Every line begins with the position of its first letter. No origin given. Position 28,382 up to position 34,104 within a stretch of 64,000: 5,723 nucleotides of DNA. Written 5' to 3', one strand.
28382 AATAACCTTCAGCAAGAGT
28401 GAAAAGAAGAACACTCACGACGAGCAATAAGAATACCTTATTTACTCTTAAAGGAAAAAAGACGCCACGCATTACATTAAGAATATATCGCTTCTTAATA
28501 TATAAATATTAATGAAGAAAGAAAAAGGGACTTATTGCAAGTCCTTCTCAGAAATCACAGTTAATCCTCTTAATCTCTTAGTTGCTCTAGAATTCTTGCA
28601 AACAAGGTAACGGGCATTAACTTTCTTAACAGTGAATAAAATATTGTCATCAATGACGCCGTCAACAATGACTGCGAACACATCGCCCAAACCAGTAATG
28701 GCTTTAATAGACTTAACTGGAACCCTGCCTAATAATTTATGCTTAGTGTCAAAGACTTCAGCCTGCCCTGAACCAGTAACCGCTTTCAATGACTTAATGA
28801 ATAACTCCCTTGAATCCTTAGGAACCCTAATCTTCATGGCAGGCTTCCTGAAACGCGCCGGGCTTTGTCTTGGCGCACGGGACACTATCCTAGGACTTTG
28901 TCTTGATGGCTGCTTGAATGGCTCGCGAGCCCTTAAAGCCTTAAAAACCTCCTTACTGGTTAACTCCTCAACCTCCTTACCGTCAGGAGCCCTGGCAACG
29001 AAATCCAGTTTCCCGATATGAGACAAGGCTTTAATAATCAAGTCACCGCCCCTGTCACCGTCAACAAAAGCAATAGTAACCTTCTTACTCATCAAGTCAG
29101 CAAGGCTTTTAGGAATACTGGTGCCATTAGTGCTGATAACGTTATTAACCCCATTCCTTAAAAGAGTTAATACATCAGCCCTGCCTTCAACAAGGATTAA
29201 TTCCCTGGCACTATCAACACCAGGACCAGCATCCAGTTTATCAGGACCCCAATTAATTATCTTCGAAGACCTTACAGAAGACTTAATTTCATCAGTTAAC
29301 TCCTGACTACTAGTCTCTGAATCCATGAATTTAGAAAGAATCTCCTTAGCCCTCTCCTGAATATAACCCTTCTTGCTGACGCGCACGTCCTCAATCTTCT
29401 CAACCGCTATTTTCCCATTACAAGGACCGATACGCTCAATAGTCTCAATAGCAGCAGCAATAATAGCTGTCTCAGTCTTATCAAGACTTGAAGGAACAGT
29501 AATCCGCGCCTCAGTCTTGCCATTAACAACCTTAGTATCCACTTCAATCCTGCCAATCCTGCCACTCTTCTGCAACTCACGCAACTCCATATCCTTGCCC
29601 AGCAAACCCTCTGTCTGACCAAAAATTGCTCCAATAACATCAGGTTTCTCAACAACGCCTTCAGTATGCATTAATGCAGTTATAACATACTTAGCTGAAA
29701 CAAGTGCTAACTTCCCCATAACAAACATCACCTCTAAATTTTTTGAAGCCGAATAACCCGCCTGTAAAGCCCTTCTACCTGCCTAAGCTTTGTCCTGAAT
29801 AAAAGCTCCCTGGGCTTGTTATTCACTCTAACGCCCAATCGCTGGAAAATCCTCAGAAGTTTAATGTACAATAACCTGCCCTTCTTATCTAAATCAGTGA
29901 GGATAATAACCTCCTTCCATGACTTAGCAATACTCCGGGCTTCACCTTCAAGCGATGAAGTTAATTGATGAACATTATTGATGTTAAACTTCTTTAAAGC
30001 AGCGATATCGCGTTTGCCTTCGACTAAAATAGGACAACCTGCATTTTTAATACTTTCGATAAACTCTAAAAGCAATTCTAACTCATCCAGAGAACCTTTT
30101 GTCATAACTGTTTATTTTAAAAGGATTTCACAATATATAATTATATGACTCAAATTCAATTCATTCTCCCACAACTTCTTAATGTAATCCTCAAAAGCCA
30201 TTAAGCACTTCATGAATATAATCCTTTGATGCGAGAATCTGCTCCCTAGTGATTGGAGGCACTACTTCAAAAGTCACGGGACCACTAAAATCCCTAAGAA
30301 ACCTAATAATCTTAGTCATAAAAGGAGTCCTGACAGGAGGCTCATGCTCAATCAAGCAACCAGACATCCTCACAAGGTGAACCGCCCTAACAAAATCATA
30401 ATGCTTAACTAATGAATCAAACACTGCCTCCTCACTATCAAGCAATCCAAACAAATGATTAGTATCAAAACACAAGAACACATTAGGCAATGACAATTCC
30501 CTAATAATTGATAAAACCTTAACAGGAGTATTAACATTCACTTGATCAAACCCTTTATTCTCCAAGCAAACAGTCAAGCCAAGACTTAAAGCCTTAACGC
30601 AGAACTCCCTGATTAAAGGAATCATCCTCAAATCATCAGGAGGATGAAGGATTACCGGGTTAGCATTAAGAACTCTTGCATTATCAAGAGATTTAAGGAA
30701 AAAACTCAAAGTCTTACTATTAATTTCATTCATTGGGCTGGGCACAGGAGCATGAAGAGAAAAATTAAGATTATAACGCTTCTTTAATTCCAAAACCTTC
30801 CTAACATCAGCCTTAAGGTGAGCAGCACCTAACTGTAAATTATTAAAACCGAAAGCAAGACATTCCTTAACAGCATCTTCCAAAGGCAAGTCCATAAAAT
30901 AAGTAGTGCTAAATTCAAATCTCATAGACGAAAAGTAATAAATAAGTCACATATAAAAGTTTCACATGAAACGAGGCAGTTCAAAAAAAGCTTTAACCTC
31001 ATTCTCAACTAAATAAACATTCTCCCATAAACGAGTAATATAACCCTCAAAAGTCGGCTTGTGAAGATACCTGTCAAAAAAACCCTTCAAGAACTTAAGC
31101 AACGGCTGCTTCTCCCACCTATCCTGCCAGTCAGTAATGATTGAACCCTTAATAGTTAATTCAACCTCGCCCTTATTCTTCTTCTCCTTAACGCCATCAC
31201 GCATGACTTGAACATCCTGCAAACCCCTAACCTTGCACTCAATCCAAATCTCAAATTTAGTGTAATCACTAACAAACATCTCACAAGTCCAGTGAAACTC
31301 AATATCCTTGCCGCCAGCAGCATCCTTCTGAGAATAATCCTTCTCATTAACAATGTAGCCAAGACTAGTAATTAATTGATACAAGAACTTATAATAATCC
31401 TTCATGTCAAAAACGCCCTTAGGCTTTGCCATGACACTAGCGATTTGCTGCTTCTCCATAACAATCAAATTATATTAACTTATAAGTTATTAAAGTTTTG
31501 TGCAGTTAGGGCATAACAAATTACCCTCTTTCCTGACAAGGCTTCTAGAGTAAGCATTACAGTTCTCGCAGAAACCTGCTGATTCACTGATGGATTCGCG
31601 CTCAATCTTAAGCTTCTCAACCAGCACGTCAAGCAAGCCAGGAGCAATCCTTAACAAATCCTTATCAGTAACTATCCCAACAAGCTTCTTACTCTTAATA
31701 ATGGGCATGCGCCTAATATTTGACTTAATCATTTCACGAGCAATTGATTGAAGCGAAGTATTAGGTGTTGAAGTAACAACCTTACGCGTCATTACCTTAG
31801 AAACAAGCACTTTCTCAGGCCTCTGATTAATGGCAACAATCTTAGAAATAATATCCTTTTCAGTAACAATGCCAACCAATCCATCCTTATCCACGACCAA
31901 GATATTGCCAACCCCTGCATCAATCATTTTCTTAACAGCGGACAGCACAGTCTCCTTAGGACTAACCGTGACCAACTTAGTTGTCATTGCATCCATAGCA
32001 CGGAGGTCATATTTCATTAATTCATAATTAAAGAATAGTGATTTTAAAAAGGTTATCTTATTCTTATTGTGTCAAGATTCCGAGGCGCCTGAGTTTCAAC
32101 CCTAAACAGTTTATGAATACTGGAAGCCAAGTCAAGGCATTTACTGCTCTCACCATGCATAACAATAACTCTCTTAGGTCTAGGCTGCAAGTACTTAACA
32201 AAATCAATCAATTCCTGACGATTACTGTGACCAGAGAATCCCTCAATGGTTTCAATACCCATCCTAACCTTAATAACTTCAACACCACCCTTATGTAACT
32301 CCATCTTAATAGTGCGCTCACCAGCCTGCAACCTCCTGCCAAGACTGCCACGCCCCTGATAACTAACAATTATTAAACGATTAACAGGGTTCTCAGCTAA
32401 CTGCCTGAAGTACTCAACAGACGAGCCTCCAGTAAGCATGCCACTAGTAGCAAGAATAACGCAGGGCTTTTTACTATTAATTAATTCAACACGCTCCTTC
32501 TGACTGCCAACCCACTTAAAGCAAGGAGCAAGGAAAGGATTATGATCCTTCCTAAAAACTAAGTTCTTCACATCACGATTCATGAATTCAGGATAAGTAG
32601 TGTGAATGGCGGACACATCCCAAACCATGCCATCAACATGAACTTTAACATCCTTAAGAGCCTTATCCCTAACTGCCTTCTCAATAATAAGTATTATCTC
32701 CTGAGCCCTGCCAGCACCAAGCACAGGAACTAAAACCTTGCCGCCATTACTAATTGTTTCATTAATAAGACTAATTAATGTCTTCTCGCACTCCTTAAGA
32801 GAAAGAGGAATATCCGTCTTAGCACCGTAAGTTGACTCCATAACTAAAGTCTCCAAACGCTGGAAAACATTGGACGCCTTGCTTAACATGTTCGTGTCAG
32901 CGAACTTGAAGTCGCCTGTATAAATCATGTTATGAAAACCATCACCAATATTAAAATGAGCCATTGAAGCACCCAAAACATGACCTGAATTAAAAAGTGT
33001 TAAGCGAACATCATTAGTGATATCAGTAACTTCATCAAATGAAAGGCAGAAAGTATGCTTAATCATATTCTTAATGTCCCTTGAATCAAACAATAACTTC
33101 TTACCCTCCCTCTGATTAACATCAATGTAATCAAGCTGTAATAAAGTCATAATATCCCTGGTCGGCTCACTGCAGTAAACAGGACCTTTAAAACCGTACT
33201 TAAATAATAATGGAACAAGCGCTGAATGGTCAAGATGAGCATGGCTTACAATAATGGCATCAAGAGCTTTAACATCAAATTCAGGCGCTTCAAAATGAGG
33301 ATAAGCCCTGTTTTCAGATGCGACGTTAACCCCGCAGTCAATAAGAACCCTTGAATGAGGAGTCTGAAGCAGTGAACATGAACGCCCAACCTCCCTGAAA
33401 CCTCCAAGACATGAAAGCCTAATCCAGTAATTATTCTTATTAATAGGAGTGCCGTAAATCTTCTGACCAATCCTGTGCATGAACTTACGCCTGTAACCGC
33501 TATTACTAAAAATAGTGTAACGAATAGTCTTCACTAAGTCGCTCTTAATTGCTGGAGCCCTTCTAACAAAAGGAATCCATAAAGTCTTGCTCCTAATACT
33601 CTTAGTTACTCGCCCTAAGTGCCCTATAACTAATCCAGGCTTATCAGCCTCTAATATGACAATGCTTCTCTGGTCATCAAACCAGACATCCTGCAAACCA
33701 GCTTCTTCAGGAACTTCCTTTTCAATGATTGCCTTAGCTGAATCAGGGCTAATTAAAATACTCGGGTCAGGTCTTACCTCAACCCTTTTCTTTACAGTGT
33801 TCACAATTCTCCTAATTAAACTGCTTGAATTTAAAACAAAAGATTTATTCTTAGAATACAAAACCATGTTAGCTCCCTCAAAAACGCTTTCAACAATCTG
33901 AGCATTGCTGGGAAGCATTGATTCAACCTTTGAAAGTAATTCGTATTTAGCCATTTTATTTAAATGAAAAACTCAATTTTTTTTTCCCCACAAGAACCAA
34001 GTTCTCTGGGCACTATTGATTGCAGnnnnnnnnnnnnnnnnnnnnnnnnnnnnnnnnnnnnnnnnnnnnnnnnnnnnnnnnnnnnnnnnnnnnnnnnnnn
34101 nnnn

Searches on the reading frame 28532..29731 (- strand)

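Call 12: search_protein_families(library=pfam, proteins=[window:28532-29731:-], max_evalue=0.001)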
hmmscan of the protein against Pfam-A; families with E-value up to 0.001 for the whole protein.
window:28532-29731:- (399 aa): 3 families
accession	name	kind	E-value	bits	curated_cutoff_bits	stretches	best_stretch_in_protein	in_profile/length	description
PF13155.12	Toprim_2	-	1.1e-07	32.6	22.1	1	179-256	1-86/88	Toprim-like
PF13662.12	Toprim_4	-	9.6e-07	29.4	25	1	177-237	2-71/85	Toprim domain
PF01751.28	Toprim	-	8e-06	26.4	23.1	1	177-246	1-85/96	Toprim domain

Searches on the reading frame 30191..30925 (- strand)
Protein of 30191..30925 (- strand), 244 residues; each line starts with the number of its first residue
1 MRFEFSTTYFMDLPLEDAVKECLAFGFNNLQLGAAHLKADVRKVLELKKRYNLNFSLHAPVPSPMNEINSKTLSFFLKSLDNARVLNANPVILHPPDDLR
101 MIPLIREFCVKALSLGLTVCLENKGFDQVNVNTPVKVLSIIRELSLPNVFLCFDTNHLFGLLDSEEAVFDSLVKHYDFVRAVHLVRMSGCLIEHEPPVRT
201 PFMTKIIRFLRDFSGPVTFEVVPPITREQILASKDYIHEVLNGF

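Call 12: search_protein_families(library=pfam, proteins=[window:30191-30925:-], max_evalue=0.001)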
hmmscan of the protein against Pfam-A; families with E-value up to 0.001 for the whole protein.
window:30191-30925:- (244 aa): 1 family
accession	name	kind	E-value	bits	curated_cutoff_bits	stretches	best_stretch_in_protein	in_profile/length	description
PF01261.30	AP_endonuc_2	-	1.9e-14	54.4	31.1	1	22-223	4-231/249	Xylose isomerase-like TIM barrel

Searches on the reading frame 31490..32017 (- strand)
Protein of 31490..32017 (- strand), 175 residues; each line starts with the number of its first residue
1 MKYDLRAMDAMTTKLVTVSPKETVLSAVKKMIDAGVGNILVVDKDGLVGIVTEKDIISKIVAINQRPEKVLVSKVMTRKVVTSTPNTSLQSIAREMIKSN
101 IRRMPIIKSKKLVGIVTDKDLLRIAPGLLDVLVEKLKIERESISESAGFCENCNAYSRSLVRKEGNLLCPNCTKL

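Call 12: search_protein_families(library=pfam, proteins=[window:31490-32017:-], max_evalue=0.001)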
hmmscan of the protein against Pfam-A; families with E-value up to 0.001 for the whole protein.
window:31490-32017:- (175 aa): 1 family
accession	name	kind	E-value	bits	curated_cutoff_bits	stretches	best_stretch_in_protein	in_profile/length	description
PF00571.33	CBS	-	2.5e-30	105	24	2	9-61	3-56/57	CBS domain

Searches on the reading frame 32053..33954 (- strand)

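Call 12: search_protein_families(library=pfam, proteins=[window:32053-33954:-], max_evalue=0.001)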
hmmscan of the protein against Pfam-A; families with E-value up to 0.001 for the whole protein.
window:32053-33954:- (633 aa): 7 families
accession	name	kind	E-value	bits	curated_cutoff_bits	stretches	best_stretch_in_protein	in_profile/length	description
PF10996.14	Beta-Casp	-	8.5e-29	101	27.7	1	417-542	1-120/120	Beta-Casp domain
PF17214.9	KH_TffA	-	1.3e-18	67.1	22.6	1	5-67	6-68/68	Transcription termination factor FttA, KH domain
PF07521.17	RMMBL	-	3.7e-17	62.5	21.6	1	561-623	2-62/63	Zn-dependent metallo-hydrolase RNA specificity domain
PF16661.11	Lactamase_B_6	-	1.1e-12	48.1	27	1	196-362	2-175/193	Metallo-beta-lactamase superfamily domain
PF00753.33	Lactamase_B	-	1.1e-10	42.2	22.7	1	190-355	5-156/196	Metallo-beta-lactamase superfamily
PF12706.13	Lactamase_B_2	-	4.9e-10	39.8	27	1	202-355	2-149/200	Beta-lactamase superfamily domain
PF07650.23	KH_2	-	0.00088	19.5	22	0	77-122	6-52/78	KH domain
